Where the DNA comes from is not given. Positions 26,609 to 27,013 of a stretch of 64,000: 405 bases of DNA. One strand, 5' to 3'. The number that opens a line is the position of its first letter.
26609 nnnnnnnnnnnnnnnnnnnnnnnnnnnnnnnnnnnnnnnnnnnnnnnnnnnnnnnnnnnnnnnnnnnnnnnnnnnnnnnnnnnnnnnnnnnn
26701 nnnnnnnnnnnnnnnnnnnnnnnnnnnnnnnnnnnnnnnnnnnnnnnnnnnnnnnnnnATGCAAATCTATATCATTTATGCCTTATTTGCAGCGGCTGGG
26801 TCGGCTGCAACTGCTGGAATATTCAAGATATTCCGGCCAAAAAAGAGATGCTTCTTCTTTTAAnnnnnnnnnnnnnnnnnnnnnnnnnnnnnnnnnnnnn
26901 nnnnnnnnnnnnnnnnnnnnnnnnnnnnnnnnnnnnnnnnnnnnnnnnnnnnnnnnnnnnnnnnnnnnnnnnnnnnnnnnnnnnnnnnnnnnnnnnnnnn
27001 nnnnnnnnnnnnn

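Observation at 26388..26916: About 0.5-kb GC-rich plus-strand island (moron) encoding two tiny membrane peptides inside the tail-fibre/baseplate module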

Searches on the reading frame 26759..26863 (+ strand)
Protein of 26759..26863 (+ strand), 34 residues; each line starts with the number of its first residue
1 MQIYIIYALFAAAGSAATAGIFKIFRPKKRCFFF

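Call 13: search_protein_families(library=pfam, proteins=[window:26759-26863:+], max_evalue=0.01)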
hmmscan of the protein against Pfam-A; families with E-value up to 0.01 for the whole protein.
window:26759-26863:+ (34 aa): 0 families

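Call 14: search_protein_families(library=phrogs, proteins=[window:26759-26863:+], max_evalue=0.01)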
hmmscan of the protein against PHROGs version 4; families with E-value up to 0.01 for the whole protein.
window:26759-26863:+ (34 aa): 1 family
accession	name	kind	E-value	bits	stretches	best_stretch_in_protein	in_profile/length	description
phrog_10987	-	unknown function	0.0051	17.6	1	1-25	8-32/35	-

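Call 28: search_protein_families(library=pfam, proteins=[window:26759-26863:+], max_evalue=10)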
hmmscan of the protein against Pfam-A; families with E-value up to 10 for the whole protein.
window:26759-26863:+ (34 aa): 0 families

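Call 29: search_protein_families(library=ncbifam, proteins=[window:26759-26863:+], max_evalue=10)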
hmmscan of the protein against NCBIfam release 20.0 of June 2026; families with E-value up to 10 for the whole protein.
window:26759-26863:+ (34 aa): 0 families

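Call 60: search_protein_families(library=padloc, proteins=[window:26759-26863:+], max_evalue=1)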
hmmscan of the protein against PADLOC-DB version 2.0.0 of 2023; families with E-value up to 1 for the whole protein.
window:26759-26863:+ (34 aa): 0 families

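Call 84: search_dna_similar(query=window:26759-26863:+, collection=phages, mode=protein, max_evalue=10, max_rows=15)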
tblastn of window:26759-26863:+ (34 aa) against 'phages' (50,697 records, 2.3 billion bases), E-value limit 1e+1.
No match.
